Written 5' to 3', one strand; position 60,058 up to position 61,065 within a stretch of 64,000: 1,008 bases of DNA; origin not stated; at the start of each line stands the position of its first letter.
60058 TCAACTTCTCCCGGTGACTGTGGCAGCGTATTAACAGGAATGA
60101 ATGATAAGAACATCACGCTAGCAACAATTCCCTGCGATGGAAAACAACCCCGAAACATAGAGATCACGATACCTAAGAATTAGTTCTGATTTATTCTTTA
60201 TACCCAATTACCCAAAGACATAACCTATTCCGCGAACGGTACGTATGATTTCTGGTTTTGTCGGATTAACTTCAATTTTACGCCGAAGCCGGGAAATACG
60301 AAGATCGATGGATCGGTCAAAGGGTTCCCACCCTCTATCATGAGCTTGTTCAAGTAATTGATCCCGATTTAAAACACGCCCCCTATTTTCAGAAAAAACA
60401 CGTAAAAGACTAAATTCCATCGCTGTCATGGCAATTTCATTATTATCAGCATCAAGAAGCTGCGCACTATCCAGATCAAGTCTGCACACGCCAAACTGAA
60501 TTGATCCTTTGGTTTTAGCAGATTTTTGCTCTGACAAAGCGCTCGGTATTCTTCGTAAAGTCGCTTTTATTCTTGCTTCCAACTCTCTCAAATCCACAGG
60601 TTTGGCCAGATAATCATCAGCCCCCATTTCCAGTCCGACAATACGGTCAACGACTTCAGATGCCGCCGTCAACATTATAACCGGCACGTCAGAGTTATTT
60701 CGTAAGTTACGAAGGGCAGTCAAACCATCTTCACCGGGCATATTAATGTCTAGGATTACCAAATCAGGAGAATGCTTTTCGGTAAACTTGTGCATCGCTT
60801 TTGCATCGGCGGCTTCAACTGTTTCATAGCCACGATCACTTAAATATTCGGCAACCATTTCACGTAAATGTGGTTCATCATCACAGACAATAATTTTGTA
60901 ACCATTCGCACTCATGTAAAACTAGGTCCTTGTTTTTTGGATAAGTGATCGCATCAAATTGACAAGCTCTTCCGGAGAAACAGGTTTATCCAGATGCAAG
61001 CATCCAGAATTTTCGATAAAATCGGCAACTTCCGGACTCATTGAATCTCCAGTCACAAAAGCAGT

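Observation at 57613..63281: Shared 16-bp direct-repeat box links the PAS kinase/OmpR pair to the ECF locus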

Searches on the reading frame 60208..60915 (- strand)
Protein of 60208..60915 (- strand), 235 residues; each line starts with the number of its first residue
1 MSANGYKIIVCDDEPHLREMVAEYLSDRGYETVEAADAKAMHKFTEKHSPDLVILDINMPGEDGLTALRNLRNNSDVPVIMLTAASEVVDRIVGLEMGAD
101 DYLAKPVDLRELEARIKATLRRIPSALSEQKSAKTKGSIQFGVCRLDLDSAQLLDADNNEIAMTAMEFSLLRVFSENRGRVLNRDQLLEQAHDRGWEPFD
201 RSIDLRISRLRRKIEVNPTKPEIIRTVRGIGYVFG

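Call 9: search_protein_families(library=pfam, proteins=[window:60208-60915:-], max_evalue=0.01)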
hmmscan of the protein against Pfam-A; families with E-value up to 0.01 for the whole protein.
window:60208-60915:- (235 aa): 2 families
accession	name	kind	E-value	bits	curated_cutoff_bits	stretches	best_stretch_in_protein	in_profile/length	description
PF00072.30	Response_reg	-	1.3e-31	109.5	30.2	1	8-117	1-111/111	Response regulator receiver domain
PF00486.34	Trans_reg_C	-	1.2e-22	80.2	26.2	1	159-234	2-77/77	Transcriptional regulatory protein, C terminal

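Call 19: search_dna_similar(query=window:60208-60915:-, collection=plasmids, mode=protein, max_rows=25)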
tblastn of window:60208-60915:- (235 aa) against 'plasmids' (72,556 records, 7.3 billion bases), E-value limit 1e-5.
The search stops at 5000 records and this limit was reached: more records match than are counted here, and every count below describes the 5000 best-scoring records only.
In 2 record(s) the limit of 40 matching pieces per record was reached: places in those records are undercounted.
Records with a match: at least 5000; places in all: 14122; records where one place covers at least 80% of the query: 4978.
Best place of each record, by identity: 60-80% 8; <60% 4992.
By first word of the organism name: Klebsiella 2013; Enterococcus 475; Rhizobium 341; Escherichia 333; Sinorhizobium 163; Agrobacterium 163; Bacillus 142; Ralstonia 141; Enterobacter 140; Salmonella 121; and 204 more.
By predicted mobility (MOB-suite, as given by PLSDB): non-mobilizable 2147; conjugative 2142; mobilizable 711.
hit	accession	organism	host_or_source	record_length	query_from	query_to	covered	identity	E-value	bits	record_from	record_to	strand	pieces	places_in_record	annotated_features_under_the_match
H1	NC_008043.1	Ruegeria sp. TM1040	-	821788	2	234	99%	71.4%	1e-88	292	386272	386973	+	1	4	response regulator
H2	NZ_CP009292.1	Novosphingobium pentaromativorans US6-1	mud sediment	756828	8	234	97%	61.2%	3e-71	243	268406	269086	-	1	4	response regulator transcription factor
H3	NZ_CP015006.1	Aminobacter aminovorans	cell culture,soil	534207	7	235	97%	60.3%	3e-73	248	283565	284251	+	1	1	response regulator transcription factor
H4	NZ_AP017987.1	Aminobacter sp. SS-2016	Lotus japoicus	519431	7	235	97%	60.3%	4e-73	248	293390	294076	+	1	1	response regulator transcription factor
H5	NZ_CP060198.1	Aminobacter sp. MDW-2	cell culture,soil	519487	7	235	97%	60.3%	4e-73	248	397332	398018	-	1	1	response regulator transcription factor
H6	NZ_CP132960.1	Aminobacter niigataensis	cell culture,sediment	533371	7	235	97%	60.3%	4e-73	248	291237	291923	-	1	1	response regulator transcription factor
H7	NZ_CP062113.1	Aminobacter sp. SR38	bacterial pure culture,soil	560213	7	235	97%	60.3%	4e-73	248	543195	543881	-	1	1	response regulator transcription factor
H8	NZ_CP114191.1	Aminobacter sp. NyZ550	-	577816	7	235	97%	60.3%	4e-73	248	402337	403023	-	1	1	response regulator transcription factor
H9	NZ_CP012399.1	Chelatococcus sp. CO-6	whole organism,Shengli Oilfield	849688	1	234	100%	50.4%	3e-52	188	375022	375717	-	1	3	response regulator | hybrid sensor histidine kinase/response regulator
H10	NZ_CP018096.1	Chelatococcus daeguensis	sigle cell,power plant biotrickling ...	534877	1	234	100%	50.0%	5e-53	190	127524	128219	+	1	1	response regulator | hybrid sensor histidine kinase/response regulator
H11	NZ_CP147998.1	Neorhizobium sp. EC2-8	-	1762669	7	234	97%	50.6%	2e-54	194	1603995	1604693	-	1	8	record has no annotation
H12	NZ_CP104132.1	Sinorhizobium sp. K101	Phaseolus vulgaris,cell ...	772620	8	234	97%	49.3%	3e-48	176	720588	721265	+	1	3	response regulator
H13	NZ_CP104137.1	Sinorhizobium sp. C101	Phaseolus vulgaris,cell ...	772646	8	234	97%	49.3%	3e-48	176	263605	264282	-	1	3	response regulator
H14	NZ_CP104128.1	Sinorhizobium sp. M103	Phaseolus vulgaris,cell ...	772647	8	234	97%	49.3%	3e-48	176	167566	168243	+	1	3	response regulator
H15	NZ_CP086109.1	Skermanella mucosa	single cell,crude oil contaminated ...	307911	8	234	97%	49.2%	3e-49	179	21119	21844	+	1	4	response regulator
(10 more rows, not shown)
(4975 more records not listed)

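Call 20: search_solved_structures(query=window:60208-60915:-, max_evalue=1e-20)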
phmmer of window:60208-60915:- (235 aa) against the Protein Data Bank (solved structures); distinct sequences matched with E-value up to 1e-20: 44.
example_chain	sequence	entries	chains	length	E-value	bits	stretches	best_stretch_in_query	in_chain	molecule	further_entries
2oqr_A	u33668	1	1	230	3.5e-41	144.6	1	7-233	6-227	Sensory transduction protein regX3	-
4b09_A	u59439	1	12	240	1.3e-39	139.4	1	4-233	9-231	TRANSCRIPTIONAL REGULATORY PROTEIN BAER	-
2gwr_A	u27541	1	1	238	2e-38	135.6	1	6-234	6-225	DNA-binding response regulator mtrA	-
1ys6_A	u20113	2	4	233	1.9e-36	129.1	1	7-234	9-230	Transcriptional regulatory protein prrA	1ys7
4kfc_A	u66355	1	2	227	7e-34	120.8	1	8-234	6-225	KDP operon transcriptional regulatory protein KdpE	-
4kny_A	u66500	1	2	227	1.3e-33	119.8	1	8-234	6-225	KDP operon transcriptional regulatory protein KdpE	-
6lgq_D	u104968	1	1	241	1.4e-33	119.8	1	7-234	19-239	DNA-binding response regulator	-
9ji3_J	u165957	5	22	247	5.6e-33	117.8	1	7-234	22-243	DNA-binding response regulator | Possible two component system response transcriptional positive regulator PhoP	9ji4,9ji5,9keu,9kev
3r0j_A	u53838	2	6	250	5.8e-33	117.7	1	7-234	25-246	POSSIBLE TWO COMPONENT SYSTEM RESPONSE TRANSCRIPTIONAL POSITIVE REGULATOR PHOP | Response regulator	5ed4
1kgs_A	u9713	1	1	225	1.8e-31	112.9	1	7-233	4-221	DNA BINDING RESPONSE REGULATOR D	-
9dvt_R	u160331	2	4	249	6.8e-30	107.7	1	7-233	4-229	DNA-binding dual master transcriptional regulator RpaA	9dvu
9ket_J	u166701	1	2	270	2.8e-29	105.7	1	48-234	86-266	Possible two component system response transcriptional positive regulator PhoP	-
8fk2_A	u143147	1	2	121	3e-28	102.4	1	7-123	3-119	Putative response regulator CovR VicR-like protein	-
1zgz_A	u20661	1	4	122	4e-27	98.7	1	7-123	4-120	TorCAD operon transcriptional regulatory protein torR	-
2zwm_A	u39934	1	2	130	4.9e-27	98.4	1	7-122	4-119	Transcriptional regulatory protein yycF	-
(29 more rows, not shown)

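Call 21: get_annotated_region(hit=H1, flank=9000)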
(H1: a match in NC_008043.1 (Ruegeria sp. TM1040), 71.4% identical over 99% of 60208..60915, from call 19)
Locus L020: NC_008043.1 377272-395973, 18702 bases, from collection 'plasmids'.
description: Ruegeria sp. TM1040 megaplasmid, complete sequence
organism: Ruegeria sp. TM1040 (NCBI taxid 292414)
taxonomy: Bacteria; Pseudomonadota; Alphaproteobacteria; Rhodobacterales; Roseobacteraceae; Ruegeria; Ruegeria sp. TM1040
host: -; source: -; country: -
typing (MOB-suite, as given by PLSDB): non-mobilizable
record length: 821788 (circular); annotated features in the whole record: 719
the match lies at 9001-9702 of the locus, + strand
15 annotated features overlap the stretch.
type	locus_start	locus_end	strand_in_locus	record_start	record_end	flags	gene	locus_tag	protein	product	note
CDS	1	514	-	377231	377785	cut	-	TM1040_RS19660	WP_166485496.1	LytTR family DNA-binding domain-containing protein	-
CDS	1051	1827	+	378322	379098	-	-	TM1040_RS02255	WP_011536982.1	MipA/OmpV family protein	-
CDS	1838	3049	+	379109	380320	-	-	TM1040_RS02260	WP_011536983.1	fumarylacetoacetate hydrolase family protein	-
CDS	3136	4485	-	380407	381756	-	-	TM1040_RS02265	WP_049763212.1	AarF/ABC1/UbiB kinase family protein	GO:0016310 - phosphorylation [Evidence IEA]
CDS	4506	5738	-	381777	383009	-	-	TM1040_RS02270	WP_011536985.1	FAD-binding domain-containing protein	-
CDS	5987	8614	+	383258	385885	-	-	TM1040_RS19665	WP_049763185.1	PAS-domain containing protein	-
CDS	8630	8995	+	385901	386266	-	-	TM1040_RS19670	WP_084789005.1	response regulator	GO:0000160 - phosphorelay signal transduction system [Evidence IEA]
CDS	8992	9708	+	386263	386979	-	-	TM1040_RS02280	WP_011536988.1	response regulator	GO:0000160 - phosphorelay signal transduction system [Evidence IEA]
CDS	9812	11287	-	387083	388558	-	-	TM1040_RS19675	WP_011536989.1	calcium-binding protein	-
CDS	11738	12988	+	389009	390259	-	-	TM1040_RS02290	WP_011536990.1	sarcosine oxidase subunit beta family protein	GO:0046653 - tetrahydrofolate metabolic process [Evidence IEA]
CDS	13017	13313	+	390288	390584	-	-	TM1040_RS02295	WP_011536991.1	sarcosine oxidase subunit delta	-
CDS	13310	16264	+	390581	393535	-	-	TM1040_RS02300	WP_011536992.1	sarcosine oxidase subunit alpha family protein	-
CDS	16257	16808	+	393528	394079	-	-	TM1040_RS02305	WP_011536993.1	sarcosine oxidase subunit gamma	-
CDS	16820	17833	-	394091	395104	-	-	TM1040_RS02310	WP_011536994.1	helix-turn-helix domain-containing protein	GO:0006355 - regulation of DNA-templated transcription [Evidence IEA]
CDS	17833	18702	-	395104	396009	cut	-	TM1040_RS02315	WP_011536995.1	LysR family transcriptional regulator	-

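Call 22: get_annotated_region(hit=H3, flank=9000)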
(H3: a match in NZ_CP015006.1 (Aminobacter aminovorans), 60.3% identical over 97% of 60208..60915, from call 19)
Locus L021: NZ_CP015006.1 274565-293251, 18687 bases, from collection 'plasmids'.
description: Aminobacter aminovorans strain KCTC 2477 plasmid pAA01, complete sequence
organism: Aminobacter aminovorans (NCBI taxid 83263)
taxonomy: Bacteria; Pseudomonadota; Alphaproteobacteria; Hyphomicrobiales; Phyllobacteriaceae; Aminobacter; Aminobacter aminovorans
host: -; source: cell culture,soil; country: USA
typing (MOB-suite, as given by PLSDB): non-mobilizable
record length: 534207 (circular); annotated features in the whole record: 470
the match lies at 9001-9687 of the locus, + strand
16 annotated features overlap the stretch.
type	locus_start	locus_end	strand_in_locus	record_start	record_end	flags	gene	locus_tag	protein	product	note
CDS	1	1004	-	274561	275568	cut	cydB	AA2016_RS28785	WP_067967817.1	cytochrome d ubiquinol oxidase subunit II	-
CDS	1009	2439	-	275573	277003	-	-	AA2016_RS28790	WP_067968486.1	cytochrome ubiquinol oxidase subunit I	GO:0019646 - aerobic electron transport chain [Evidence IEA]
CDS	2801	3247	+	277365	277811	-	-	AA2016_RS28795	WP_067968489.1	DUF983 domain-containing protein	-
CDS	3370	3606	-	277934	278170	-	-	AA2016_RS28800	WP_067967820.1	DUF1344 domain-containing protein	-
CDS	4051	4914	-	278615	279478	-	-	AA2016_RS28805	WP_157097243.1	alpha/beta fold hydrolase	-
CDS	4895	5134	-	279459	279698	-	-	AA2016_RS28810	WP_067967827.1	DUF1127 domain-containing protein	-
CDS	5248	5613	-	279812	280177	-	-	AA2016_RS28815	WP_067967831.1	hypothetical protein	-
CDS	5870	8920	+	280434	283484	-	-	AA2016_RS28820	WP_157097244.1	ATP-binding protein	-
CDS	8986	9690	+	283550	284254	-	-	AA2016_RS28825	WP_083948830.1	response regulator transcription factor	GO:0000160 - phosphorelay signal transduction system [Evidence IEA]; GO:0006355 - regulation of DNA-templated ...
CDS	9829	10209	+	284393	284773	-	-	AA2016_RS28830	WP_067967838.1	hypothetical protein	-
CDS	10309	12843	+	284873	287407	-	secD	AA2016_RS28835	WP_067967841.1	protein translocase subunit SecD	GO:0043952 - protein transport by the Sec complex [Evidence IEA]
CDS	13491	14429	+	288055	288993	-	-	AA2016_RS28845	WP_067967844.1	IS481 family transposase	-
CDS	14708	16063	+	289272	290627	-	-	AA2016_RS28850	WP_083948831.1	glucoamylase family protein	-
CDS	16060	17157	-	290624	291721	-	-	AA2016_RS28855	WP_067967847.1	histidinol-phosphate transaminase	GO:0000105 - histidine biosynthetic process [Evidence IEA]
CDS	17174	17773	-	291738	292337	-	-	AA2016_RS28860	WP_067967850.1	TetR/AcrR family transcriptional regulator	GO:0006355 - regulation of DNA-templated transcription [Evidence IEA]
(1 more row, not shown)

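Call 23: get_annotated_region(hit=H2, flank=9000)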
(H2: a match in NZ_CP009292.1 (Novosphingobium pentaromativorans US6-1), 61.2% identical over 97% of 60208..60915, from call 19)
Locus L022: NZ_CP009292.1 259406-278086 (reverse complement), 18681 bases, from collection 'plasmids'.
description: Novosphingobium pentaromativorans US6-1 plasmid pLA3, complete sequence
organism: Novosphingobium pentaromativorans US6-1 (NCBI taxid 1088721)
taxonomy: Bacteria; Pseudomonadota; Alphaproteobacteria; Sphingomonadales; Sphingomonadaceae; Novosphingobium; Novosphingobium pentaromativorans; Novosphingobium pentaromativorans US6-1
host: -; source: mud sediment; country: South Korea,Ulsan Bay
typing (MOB-suite, as given by PLSDB): non-mobilizable
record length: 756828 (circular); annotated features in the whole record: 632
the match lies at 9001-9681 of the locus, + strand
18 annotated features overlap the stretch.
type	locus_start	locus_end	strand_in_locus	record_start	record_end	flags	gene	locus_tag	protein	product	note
CDS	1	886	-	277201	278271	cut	arsB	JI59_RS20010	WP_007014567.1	ACR3 family arsenite efflux transporter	GO:0046685 - response to arsenic-containing substance [Evidence IEA]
CDS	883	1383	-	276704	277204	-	-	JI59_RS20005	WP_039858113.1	arsenate reductase ArsC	-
CDS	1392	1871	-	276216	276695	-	-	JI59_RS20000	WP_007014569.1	ArsI/CadI family heavy metal resistance metalloenzyme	-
CDS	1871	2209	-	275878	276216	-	-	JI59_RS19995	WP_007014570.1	metalloregulator ArsR/SmtB family transcription factor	GO:0006355 - regulation of DNA-templated transcription [Evidence IEA]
CDS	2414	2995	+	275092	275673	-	-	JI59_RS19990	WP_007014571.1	OsmC family protein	GO:0006979 - response to oxidative stress [Evidence IEA]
CDS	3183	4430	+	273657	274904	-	-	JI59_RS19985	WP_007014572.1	NAD(P)/FAD-dependent oxidoreductase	-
CDS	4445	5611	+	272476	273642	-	-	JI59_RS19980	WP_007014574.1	NAD(P)/FAD-dependent oxidoreductase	-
CDS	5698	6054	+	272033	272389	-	-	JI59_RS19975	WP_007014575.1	group 1 truncated hemoglobin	-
CDS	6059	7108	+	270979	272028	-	-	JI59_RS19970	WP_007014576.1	adenylate/guanylate cyclase domain-containing protein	GO:0009190 - cyclic nucleotide biosynthetic process [Evidence IEA]; GO:0035556 - intracellular signal transduction ...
CDS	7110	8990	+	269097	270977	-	-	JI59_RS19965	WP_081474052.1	ATP-binding protein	-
CDS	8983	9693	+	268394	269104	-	-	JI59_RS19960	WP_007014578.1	response regulator transcription factor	GO:0000160 - phosphorelay signal transduction system [Evidence IEA]; GO:0006355 - regulation of DNA-templated ...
CDS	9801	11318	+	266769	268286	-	-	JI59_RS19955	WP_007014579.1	pyridoxal-phosphate dependent enzyme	-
CDS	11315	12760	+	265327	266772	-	-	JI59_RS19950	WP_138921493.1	pyridoxal-dependent decarboxylase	GO:0019752 - carboxylic acid metabolic process [Evidence IEA]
CDS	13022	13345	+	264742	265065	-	-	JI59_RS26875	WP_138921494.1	hypothetical protein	-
CDS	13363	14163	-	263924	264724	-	-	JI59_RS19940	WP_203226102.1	hypothetical protein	-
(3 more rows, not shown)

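Call 27: search_protein_families(library=ncbifam, proteins=[window:60208-60915:-], max_evalue=0.001)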
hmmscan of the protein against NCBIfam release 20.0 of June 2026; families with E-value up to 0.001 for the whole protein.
window:60208-60915:- (235 aa): 101 families (the best 25 are shown)
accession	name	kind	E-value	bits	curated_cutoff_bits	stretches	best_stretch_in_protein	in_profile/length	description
NF007005.1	PRK09468.1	equivalog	2.9e-70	236.4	331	1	5-234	3-231/237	osmolarity response regulator transcription factor OmpR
NF045944.1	ResRegRpaBCyano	equivalog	1.8e-62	210.7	330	1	9-234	1-227/229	response regulator transcription factor RpaB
NF008034.0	PRK10766.1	equivalog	1.7e-58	197.8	275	1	6-234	3-226/231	two-component system response regulator TorR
NF040689.1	MtrAB_MtrA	equivalog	3.7e-55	186.7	300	1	8-233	1-217/219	MtrAB system response regulator MtrA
NF008378.0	PRK11173.1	equivalog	1.5e-53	181.6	334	1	6-234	4-232/238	two-component system response regulator ArcA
TIGR02154.1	PhoB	equivalog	1.6e-52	178.1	296.2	1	7-234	4-225/226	phosphate regulon transcriptional regulator PhoB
NF010430.0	PRK13856.1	equivalog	1e-51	176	344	1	8-234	4-227/241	two-component response regulator VirG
NF007982.1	PRK10710.1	equivalog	1.4e-51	175.3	380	1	4-233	6-226/235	envelope stress response regulator BaeR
NF040534.1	resp_reg_YycF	equivalog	3.5e-51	173.7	340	1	7-233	2-226/231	response regulator YycF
NF041733.1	resp_reg_CseB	equivalog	1.6e-50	171.7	350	1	8-233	3-225/228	two-component system response regulator CseB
NF008296.0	PRK11083.1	equivalog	2e-48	164.8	273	1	7-233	5-224/228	two-component system response regulator CreB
NF008199.0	PRK10955.1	equivalog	4.7e-48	164.1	341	1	7-233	3-227/232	envelope stress response regulator transcription factor CpxR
NF033117.2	vanR_ACDEGLN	exception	1.8e-47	161.8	350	1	8-233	1-224/226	VanR-ABDEGLN family response regulator transcription factor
NF007977.0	PRK10701.1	equivalog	1.5e-44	152.3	330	1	7-234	3-233/241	two-component system response regulator RstA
TIGR01387.1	cztR_silR_copR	subfamily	1.6e-44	152.1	279.2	1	8-234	1-218/218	heavy metal response regulator transcription factor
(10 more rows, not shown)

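Call 34: find_related_loci(query=window:60208-60915:-, collection=genome_contigs, flank=7000)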
Query window:60208-60915:- (235 aa) in genome_contigs; peptide patterns used: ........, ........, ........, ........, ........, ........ (x = any residue, [..] = any of these).
600 stretches matched a pattern (row limit reached: there are more); 593 encode a relative of the query (tblastn E <= 1e-3); the best 80 are kept; 80 distinct loci.
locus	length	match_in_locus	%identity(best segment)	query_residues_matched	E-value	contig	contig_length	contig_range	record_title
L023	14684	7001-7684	71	8-234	9e-104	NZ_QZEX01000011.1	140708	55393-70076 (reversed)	Chachezhania antarctica strain SM1703 scaffold11, whole genome shotgun sequence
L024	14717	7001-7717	67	3-235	1e-101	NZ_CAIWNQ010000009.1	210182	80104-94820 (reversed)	Ruegeria sp. THAF57, whole genome shotgun sequence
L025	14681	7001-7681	65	8-234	4e-96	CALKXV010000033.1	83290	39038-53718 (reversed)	MAG: uncultured Rhodobacteraceae bacterium isolate H2_Bin_Bin_74_1 genome assembly, contig: c_000001297363, whole genome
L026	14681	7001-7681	63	8-234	2e-91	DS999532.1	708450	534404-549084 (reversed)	Rhodobacteraceae bacterium KLH11 scf_1108856220443 genomic scaffold, whole genome shotgun sequence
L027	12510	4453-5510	55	7-234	3e-78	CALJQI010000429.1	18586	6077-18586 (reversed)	MAG: uncultured Gammaproteobacteria bacterium isolate N3_Bin_MAXBIN__027_1 genome assembly, contig: c_000000794929, whol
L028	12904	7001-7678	55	8-234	2e-75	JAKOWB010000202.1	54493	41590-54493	MAG: Pseudomonadota bacterium isolate JPNG_maxbin.086 k201_681262, whole genome shotgun sequence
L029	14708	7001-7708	50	7-234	1e-72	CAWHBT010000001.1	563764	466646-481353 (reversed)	MAG: uncultured beta proteobacterium isolate MFD00962.bin.2.166 genome assembly, contig: contig_122127, whole genome sho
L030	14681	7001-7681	50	8-235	8e-66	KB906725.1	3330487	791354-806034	Oxalobacteraceae bacterium AB_14 genomic scaffold OxaIDRAFT_scaffold00002.2, whole genome shotgun sequence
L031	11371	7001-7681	50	8-235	3e-65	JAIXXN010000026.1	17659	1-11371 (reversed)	MAG: Oxalobacteraceae bacterium isolate D4_MAG_00054 pond_D4_MAG_00054_000000000019, whole genome shotgun sequence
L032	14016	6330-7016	48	4-234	1e-64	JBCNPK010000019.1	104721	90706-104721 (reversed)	MAG: Pseudoduganella sp. isolate SMAGNO151 Contig19, whole genome shotgun sequence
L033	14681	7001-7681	50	8-235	1e-64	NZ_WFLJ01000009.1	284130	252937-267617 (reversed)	Janthinobacterium sp. FT68W NODE_9_length_284130_cov_28.746739_9, whole genome shotgun sequence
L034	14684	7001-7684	48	7-235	2e-64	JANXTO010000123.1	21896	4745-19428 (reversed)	MAG: Undibacterium sp. isolate 338R_metabat_85_sub 338R_k141_189568, whole genome shotgun sequence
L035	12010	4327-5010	48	7-235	3e-64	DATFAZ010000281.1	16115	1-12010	MAG TPA_asm: Noviherbaspirillum sp. isolate SMAG_U8515 k141_512987, whole genome shotgun sequence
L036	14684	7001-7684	50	8-234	1e-63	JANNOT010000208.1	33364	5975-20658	MAG: Paraoceanicella sp. isolate SOY_34_metabat_28 SOY_34_k141_1866754, whole genome shotgun sequence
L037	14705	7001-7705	46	1-235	1e-63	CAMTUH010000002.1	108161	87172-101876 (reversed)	MAG: uncultured Coxiellaceae bacterium isolate G01_MAG_00002 genome assembly, contig: G01_MAG_00002_000000000009, whole 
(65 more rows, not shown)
